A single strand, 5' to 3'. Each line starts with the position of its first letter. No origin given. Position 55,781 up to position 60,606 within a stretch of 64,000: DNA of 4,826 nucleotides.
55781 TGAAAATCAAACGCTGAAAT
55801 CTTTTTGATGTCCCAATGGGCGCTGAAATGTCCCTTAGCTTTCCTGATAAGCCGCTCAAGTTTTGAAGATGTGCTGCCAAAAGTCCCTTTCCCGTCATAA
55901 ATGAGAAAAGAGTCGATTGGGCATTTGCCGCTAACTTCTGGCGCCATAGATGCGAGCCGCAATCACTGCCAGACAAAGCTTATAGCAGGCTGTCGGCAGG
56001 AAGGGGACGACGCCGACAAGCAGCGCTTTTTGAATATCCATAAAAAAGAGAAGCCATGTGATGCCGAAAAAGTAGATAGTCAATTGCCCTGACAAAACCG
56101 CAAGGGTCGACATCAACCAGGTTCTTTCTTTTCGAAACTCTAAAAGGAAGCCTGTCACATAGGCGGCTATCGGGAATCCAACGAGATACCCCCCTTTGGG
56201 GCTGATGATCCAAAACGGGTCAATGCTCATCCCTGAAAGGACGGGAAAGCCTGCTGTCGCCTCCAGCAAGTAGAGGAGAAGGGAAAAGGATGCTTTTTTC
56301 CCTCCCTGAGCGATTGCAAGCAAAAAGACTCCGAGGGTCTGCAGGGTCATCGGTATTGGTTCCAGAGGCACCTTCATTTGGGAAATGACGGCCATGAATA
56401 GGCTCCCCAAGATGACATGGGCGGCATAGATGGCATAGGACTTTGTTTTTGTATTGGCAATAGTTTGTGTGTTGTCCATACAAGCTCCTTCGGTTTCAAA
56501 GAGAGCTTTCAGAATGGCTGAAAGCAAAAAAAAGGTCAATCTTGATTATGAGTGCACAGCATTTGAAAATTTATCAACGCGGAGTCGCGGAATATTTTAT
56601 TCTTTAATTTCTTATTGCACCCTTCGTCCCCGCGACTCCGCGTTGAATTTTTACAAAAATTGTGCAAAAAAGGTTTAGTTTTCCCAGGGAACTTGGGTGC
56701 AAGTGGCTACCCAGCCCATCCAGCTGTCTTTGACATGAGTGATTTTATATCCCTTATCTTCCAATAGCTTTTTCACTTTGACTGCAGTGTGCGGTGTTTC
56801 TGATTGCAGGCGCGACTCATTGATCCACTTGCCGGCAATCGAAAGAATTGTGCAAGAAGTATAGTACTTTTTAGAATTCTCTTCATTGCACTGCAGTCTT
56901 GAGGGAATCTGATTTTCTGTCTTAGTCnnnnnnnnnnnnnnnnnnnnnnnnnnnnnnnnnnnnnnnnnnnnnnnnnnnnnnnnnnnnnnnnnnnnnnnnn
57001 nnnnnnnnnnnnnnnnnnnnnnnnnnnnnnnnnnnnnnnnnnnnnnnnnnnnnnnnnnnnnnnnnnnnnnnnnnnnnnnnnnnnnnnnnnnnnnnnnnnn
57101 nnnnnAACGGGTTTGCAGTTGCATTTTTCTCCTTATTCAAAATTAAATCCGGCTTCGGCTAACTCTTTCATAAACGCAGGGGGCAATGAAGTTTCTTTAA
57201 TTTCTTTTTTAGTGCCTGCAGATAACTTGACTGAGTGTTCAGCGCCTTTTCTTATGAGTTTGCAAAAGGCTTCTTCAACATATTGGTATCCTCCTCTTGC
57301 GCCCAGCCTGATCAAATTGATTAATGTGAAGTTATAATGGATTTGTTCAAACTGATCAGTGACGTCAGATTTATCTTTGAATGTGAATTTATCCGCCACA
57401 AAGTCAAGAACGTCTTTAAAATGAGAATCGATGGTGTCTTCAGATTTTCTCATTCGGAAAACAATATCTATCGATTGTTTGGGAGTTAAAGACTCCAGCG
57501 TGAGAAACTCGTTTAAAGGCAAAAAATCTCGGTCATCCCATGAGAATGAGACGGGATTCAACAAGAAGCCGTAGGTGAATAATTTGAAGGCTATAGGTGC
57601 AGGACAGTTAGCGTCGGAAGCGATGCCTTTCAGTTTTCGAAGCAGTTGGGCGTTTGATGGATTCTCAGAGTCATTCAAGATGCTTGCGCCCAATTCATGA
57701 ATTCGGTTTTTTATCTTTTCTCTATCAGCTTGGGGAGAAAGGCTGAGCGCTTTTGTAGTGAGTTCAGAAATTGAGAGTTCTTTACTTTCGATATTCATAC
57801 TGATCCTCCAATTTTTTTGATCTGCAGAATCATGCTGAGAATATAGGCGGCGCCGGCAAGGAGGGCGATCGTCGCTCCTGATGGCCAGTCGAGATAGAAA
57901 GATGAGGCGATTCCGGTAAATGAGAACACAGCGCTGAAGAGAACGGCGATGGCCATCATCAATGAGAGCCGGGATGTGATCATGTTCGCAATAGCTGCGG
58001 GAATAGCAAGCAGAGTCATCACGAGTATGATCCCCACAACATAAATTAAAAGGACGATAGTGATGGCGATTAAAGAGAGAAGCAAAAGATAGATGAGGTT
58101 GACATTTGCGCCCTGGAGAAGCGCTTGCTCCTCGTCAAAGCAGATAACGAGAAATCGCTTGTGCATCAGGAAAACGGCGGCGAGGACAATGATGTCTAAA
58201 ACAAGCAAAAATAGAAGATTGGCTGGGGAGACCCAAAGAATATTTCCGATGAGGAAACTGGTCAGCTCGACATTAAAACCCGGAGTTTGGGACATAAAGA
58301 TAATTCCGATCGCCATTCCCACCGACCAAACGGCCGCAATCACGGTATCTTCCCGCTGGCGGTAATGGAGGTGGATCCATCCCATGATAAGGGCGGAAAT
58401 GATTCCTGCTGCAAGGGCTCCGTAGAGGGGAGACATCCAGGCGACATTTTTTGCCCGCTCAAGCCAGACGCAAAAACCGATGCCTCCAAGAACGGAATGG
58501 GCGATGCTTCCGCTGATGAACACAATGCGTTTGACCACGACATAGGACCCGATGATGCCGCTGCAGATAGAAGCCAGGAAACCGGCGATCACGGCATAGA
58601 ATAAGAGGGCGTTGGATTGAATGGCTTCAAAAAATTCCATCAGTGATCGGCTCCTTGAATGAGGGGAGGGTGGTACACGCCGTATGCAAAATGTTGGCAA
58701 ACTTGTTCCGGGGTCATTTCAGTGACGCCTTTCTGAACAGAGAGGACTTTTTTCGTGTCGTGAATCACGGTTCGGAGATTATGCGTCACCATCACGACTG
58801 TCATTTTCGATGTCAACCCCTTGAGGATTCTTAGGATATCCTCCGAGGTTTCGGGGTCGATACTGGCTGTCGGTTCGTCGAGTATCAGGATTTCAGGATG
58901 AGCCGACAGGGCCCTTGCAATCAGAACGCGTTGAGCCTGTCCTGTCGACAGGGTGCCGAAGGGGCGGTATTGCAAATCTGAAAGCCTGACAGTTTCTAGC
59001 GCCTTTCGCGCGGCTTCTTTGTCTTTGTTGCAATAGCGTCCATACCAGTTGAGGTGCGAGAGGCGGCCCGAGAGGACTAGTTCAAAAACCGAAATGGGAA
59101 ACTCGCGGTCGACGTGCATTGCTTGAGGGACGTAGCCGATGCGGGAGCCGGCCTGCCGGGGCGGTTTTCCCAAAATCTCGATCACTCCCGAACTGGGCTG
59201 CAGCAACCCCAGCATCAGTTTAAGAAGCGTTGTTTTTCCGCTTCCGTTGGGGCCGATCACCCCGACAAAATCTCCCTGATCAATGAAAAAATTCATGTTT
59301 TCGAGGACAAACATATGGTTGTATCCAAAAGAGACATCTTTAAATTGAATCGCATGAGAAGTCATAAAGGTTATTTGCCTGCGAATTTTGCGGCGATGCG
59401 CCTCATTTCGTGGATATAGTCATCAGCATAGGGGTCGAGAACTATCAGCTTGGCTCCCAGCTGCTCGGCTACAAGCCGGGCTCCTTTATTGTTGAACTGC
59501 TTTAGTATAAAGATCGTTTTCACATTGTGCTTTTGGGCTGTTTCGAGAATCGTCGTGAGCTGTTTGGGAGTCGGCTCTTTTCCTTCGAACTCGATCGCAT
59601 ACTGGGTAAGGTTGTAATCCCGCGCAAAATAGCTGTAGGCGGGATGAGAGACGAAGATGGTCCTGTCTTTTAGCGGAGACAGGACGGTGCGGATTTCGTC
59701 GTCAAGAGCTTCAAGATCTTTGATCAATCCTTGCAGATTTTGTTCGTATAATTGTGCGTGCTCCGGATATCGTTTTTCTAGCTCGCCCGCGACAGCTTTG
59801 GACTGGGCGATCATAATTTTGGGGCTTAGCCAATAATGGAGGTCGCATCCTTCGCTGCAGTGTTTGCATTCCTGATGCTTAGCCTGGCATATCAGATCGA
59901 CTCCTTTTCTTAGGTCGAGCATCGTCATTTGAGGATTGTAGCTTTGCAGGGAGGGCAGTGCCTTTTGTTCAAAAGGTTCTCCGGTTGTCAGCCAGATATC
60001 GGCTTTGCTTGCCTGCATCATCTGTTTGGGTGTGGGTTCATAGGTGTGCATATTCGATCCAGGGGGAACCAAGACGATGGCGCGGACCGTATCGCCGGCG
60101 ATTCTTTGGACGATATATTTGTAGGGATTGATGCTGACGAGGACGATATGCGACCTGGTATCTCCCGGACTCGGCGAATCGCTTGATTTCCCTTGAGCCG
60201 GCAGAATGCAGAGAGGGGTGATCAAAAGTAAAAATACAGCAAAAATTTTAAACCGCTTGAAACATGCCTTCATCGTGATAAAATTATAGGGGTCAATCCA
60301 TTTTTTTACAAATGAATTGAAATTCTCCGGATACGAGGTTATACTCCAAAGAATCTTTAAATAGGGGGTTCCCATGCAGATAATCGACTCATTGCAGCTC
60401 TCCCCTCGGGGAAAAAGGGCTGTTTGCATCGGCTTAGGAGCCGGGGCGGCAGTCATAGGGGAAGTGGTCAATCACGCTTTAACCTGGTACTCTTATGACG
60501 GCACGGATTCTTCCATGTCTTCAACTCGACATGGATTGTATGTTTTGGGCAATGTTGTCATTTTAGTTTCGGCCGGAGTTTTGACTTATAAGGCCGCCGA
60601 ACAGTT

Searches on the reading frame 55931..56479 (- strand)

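Call 81: search_protein_families(library=pfam, proteins=[window:55931-56479:-], max_evalue=0.001)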
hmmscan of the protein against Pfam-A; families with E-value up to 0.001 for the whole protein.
window:55931-56479:- (182 aa): 1 family
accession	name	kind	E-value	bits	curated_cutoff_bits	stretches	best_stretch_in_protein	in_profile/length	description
PF02632.19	BioY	-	8.7e-33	113.7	25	1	40-176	2-136/140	BioY family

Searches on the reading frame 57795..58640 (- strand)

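Call 56: search_protein_families(library=pfam, proteins=[window:57795-58640:-], max_evalue=0.001)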
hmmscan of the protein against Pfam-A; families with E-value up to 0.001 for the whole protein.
window:57795-58640:- (281 aa): 1 family
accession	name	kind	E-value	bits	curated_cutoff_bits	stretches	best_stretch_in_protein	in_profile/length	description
PF00950.22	ABC-3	-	9e-66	222.5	20.1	1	12-272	4-257/258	ABC 3 transport family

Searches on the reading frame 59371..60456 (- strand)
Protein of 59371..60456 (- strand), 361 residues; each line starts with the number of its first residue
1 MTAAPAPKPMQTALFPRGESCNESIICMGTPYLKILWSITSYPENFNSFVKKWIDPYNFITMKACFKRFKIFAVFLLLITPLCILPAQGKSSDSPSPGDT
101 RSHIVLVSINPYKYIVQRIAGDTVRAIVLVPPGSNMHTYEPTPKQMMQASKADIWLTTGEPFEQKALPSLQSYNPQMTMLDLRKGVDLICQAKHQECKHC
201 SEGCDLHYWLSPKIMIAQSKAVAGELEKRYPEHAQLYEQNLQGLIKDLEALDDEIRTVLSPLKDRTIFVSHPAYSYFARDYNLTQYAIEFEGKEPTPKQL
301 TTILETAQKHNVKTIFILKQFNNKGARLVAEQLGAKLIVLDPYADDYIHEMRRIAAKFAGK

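Call 56: search_protein_families(library=pfam, proteins=[window:59371-60456:-], max_evalue=0.001)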
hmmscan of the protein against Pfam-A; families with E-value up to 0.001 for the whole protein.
window:59371-60456:- (361 aa): 1 family
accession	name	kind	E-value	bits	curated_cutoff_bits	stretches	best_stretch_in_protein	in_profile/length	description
PF01297.22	ZnuA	-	1.7e-64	218.3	29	1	105-358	1-260/263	Zinc-uptake complex component A periplasmic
